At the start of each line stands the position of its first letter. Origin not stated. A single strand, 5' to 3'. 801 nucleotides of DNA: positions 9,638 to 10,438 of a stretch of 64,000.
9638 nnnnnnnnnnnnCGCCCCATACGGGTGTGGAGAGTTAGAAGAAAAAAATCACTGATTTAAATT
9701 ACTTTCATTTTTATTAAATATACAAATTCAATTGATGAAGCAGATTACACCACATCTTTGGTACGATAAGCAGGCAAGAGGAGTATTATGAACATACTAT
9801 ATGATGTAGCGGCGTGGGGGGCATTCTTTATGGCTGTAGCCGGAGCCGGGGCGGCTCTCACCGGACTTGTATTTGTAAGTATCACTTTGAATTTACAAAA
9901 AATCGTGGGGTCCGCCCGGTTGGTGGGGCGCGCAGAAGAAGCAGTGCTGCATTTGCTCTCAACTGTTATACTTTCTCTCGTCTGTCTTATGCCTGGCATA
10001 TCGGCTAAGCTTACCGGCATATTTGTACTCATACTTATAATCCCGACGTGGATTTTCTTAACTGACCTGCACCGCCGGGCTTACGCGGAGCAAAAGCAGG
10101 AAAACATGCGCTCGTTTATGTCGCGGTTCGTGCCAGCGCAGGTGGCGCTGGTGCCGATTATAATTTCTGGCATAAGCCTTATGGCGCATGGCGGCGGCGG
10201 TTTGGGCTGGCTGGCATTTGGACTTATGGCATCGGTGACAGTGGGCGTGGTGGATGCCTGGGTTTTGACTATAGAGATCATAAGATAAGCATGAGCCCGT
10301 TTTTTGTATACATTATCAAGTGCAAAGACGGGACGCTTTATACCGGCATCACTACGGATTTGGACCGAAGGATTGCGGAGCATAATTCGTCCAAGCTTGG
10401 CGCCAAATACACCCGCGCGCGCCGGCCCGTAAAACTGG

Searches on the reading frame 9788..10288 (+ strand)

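Call 12: search_protein_families(library=pfam, proteins=[window:9788-10288:+], max_evalue=1)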
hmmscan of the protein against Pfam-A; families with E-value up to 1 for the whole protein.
window:9788-10288:+ (166 aa): 3 families
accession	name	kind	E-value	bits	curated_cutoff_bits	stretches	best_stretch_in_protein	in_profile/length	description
PF15873.10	DUF4730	-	0.085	13.6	27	1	51-84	2-35/55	Domain of unknown function (DUF4730)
PF10327.15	7TM_GPCR_Sri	-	0.098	12.3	23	1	4-76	184-262/303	Serpentine type 7TM GPCR chemoreceptor Sri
PF18402.7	Thioredoxin_14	-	0.16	12.3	30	1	88-125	54-91/255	Thioredoxin-like domain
